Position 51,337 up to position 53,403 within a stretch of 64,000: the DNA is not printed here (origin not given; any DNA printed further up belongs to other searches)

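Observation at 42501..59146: Non-canonical envelope-polysaccharide/glycosylation locus with Pel-like logic but a different parts list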

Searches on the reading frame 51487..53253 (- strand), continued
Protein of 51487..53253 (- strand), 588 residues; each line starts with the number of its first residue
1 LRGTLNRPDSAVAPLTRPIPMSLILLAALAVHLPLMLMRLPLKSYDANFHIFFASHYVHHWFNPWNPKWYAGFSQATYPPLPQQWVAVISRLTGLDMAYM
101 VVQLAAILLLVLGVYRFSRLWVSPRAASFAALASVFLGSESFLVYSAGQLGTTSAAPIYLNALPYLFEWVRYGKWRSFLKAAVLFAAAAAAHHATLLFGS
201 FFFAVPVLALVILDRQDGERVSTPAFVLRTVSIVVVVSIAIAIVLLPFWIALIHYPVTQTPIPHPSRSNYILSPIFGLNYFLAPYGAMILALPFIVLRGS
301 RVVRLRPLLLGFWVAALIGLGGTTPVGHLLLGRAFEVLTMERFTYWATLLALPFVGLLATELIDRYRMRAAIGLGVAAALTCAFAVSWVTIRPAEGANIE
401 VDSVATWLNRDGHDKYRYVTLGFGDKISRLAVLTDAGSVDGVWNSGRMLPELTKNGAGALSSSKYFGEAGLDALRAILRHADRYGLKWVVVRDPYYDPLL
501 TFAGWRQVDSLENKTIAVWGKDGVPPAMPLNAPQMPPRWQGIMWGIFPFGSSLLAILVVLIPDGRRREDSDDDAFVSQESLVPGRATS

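Call 99: search_protein_families(library=pfam, proteins=[P0361, P0374, P0387, P0384, P0402, P0457, P0363, P0410, P0398], max_evalue=0.01)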
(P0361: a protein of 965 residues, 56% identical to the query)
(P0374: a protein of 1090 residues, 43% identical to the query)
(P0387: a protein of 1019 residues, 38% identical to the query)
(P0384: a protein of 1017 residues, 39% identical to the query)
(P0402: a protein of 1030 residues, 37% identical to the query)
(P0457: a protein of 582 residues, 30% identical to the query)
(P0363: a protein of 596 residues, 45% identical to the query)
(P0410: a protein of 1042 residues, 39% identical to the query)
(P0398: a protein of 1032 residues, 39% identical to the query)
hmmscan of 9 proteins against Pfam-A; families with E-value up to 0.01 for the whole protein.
P0361 (965 aa): 0 families

P0374 (1090 aa): 0 families

P0387 (1019 aa): 0 families

P0384 (1017 aa): 1 family
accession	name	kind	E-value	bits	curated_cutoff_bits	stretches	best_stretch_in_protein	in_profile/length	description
PF10131.15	PTPS_related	-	8.6e-05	21.6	26.4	1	63-186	4-129/621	6-pyruvoyl-tetrahydropterin synthase related domain; membrane protein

P0402 (1030 aa): 0 families

P0457 (582 aa): 0 families

P0363 (596 aa): 1 family
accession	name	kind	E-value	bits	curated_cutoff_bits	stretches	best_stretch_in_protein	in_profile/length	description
PF10131.15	PTPS_related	-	4.7e-06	25.8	26.4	1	90-452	6-363/621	6-pyruvoyl-tetrahydropterin synthase related domain; membrane protein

P0410 (1042 aa): 1 family
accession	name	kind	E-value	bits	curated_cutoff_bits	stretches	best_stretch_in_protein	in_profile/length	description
PF10131.15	PTPS_related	-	0.0027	16.7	26.4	1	75-247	4-169/621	6-pyruvoyl-tetrahydropterin synthase related domain; membrane protein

P0398 (1032 aa): 0 families
